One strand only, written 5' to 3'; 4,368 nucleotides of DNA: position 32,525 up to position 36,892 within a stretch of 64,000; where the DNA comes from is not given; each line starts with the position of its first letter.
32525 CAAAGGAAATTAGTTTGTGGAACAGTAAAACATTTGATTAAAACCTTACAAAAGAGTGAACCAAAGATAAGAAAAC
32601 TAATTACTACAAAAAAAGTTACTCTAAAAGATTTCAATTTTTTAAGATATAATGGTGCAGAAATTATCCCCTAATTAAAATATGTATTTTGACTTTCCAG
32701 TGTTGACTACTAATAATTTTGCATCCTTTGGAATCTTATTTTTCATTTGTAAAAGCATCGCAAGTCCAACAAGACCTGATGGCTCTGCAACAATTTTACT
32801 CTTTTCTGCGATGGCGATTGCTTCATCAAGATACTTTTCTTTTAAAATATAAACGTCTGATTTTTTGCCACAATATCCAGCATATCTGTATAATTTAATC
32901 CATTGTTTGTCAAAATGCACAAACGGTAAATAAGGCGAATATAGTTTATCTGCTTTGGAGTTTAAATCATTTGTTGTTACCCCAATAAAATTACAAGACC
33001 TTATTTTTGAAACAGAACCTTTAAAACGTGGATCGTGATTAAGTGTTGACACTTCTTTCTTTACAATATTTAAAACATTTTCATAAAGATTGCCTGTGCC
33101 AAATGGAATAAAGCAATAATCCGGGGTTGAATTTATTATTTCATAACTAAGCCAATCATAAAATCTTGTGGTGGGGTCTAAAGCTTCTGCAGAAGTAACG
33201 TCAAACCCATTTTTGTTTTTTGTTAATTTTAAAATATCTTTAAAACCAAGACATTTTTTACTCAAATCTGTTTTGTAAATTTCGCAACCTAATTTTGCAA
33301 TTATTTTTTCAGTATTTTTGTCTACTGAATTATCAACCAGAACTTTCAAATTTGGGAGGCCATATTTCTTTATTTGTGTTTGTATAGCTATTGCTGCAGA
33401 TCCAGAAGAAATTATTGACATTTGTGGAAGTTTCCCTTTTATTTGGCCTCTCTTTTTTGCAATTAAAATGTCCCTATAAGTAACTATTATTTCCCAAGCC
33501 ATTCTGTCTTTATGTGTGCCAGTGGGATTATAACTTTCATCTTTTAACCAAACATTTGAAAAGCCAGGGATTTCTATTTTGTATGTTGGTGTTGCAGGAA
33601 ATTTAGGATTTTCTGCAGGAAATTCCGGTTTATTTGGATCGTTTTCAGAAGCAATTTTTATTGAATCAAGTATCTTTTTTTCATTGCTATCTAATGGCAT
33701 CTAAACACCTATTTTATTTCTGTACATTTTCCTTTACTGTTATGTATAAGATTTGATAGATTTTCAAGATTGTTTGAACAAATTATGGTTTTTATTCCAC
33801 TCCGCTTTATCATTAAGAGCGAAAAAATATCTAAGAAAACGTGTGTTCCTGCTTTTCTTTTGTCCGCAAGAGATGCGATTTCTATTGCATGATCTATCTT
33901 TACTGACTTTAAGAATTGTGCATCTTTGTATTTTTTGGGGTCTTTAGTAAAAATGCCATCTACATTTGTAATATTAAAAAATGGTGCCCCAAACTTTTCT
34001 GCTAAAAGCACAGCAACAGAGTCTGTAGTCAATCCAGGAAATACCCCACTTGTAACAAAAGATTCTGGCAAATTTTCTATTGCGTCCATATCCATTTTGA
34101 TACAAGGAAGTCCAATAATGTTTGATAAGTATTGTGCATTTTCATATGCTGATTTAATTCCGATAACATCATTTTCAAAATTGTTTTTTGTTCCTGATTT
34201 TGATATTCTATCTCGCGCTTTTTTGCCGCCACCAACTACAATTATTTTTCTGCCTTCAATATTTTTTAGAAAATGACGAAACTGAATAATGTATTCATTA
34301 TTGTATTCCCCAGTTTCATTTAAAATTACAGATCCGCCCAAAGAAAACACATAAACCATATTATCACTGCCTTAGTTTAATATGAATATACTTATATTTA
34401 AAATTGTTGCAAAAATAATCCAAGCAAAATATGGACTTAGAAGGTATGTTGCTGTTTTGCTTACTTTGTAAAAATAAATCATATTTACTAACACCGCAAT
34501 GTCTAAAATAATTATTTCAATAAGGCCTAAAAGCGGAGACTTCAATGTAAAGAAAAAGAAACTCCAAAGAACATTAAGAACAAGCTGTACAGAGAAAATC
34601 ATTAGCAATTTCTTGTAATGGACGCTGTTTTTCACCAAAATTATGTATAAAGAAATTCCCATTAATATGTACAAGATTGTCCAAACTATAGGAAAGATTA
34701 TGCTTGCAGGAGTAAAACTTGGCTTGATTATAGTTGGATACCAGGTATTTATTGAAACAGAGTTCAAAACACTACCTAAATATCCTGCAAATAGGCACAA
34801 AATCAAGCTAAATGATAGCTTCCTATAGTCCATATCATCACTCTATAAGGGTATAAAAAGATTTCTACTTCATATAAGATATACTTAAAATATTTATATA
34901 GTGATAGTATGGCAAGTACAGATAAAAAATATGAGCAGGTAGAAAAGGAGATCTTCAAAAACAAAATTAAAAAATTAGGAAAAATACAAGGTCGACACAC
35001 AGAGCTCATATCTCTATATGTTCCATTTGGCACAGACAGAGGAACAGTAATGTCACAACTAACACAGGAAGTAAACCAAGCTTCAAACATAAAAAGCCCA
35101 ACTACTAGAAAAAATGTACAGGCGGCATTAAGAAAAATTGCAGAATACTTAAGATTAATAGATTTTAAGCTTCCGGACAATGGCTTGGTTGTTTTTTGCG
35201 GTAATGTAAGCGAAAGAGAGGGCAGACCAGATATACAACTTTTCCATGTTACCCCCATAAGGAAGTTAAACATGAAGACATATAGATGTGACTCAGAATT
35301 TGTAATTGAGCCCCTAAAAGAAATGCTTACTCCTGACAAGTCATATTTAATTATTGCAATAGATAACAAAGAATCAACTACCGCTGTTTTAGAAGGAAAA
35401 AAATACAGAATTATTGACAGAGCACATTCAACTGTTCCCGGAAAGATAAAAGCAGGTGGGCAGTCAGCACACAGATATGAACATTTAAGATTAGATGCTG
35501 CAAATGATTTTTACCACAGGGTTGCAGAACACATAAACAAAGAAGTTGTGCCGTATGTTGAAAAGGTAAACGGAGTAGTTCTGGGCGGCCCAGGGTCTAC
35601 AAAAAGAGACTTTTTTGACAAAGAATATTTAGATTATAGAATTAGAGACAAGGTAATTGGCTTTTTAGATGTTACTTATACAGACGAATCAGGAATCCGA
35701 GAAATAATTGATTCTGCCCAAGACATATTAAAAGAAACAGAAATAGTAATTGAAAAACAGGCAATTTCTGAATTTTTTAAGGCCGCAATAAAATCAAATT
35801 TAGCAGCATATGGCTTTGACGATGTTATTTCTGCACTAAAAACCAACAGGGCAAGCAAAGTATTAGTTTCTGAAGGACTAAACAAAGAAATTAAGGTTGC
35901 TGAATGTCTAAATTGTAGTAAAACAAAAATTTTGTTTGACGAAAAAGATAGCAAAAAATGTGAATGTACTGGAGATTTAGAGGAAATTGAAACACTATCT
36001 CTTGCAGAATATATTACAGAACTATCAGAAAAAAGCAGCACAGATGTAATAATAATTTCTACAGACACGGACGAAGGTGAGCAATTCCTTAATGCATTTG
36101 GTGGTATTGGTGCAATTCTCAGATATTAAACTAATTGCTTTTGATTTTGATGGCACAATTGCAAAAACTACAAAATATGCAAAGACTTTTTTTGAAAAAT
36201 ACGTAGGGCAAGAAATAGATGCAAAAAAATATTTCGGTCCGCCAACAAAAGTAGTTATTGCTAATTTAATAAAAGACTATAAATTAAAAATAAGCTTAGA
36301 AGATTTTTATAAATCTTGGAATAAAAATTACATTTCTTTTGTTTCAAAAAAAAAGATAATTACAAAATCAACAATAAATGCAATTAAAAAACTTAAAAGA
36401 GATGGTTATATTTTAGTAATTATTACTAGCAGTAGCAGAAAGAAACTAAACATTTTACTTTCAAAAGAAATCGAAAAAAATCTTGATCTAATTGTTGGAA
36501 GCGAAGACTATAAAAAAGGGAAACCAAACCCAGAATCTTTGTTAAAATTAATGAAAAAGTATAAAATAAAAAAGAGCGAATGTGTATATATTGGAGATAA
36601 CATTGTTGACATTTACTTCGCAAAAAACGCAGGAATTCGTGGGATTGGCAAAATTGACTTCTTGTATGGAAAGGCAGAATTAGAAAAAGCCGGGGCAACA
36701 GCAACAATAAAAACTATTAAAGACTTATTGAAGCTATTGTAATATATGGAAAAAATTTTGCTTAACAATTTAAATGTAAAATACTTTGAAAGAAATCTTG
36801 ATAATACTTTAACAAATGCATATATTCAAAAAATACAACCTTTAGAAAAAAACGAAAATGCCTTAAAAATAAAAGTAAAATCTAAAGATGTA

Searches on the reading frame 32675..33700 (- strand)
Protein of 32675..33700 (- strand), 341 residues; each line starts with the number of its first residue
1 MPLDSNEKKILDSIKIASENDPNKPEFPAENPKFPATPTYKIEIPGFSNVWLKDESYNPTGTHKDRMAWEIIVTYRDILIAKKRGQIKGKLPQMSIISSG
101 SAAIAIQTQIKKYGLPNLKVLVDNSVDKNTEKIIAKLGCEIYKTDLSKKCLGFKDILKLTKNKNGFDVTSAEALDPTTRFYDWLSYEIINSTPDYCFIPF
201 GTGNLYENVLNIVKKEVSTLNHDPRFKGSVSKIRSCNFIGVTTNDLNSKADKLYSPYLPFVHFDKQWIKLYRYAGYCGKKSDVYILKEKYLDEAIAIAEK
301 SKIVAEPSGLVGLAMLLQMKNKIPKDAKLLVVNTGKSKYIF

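Call 41: search_protein_families(library=pfam, proteins=[window:32675-33700:-], max_evalue=0.001)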
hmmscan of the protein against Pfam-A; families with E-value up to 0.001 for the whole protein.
window:32675-33700:- (341 aa): 1 family
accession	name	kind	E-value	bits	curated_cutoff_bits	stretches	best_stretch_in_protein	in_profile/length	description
PF00291.31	PALP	-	1.3e-21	77.6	35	1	38-335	7-295/295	Pyridoxal-phosphate dependent enzyme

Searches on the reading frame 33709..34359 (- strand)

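Call 41: search_protein_families(library=pfam, proteins=[window:33709-34359:-], max_evalue=0.001)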
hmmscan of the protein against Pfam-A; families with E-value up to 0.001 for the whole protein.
window:33709-34359:- (216 aa): 1 family
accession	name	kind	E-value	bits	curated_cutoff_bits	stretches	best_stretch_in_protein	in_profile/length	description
PF00696.33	AA_kinase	-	2.8e-20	73.5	24.9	1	1-195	1-234/234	Amino acid kinase family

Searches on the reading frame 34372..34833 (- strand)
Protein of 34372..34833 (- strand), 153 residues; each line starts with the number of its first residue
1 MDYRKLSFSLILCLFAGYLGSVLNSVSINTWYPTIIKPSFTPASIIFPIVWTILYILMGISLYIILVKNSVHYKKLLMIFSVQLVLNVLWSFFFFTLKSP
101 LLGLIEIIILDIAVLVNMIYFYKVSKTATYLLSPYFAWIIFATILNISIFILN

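Call 41: search_protein_families(library=pfam, proteins=[window:34372-34833:-], max_evalue=0.001)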
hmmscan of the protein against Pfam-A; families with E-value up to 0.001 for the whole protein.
window:34372-34833:- (153 aa): 1 family
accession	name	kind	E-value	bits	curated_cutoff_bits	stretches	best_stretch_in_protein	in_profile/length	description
PF03073.20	TspO_MBR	-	5.5e-44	149.9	24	1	10-150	2-144/145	TspO/MBR family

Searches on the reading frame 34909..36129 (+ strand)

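Call 41: search_protein_families(library=pfam, proteins=[window:34909-36129:+], max_evalue=0.001)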
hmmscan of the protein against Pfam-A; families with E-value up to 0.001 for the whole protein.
window:34909-36129:+ (406 aa): 5 families
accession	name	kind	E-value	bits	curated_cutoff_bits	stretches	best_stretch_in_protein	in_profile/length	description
PF03464.20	eRF1_2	-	9.1e-35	120.3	27.1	1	146-276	2-133/133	eRF1 domain 2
PF03465.20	eRF1_3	-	3.2e-19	69.8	25.8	1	280-406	2-104/106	eRF1 domain 3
PF03463.20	eRF1_1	-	8.5e-14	52.1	23.8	1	20-140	4-123/123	eRF1 domain 1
PF18854.6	baeRF_family10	-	6.7e-10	39.8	27.1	1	133-271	3-139/143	Bacterial archaeo-eukaryotic release factor family 10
PF18859.6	acVLRF1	-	9e-09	36.1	27.1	1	159-268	16-122/130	Actinobacteria/chloroflexi VLRF1 release factor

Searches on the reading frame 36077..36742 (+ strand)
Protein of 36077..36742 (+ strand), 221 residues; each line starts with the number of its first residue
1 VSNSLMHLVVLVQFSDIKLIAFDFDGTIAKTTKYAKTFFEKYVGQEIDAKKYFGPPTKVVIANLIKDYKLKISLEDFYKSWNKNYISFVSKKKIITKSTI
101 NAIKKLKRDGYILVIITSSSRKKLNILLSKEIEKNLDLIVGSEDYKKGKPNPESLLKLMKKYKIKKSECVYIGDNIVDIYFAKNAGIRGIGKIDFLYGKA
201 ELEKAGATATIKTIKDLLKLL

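Call 42: search_protein_families(library=pfam, proteins=[window:36077-36742:+], max_evalue=0.001)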
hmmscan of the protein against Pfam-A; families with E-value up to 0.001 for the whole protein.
window:36077-36742:+ (221 aa): 6 families
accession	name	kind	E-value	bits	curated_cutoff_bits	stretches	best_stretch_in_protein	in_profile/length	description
PF13419.12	HAD_2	-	3.2e-31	109.2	23.8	1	20-190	1-176/178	Haloacid dehalogenase-like hydrolase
PF00702.32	Hydrolase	-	4.8e-23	83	26.4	1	17-186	1-191/191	haloacid dehalogenase-like hydrolase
PF13242.12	Hydrolase_like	-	3.7e-09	36.8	22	1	148-204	3-60/75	HAD-hyrolase-like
PF12710.13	HAD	-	1.4e-06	29.4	27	1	20-183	1-189/189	haloacid dehalogenase-like hydrolase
PF08282.18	Hydrolase_3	-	5.6e-06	26.7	20.9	0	90-122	11-43/255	haloacid dehalogenase-like hydrolase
PF08645.17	PNK3P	-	0.00033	20.9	22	0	18-175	1-126/161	Polynucleotide kinase 3 phosphatase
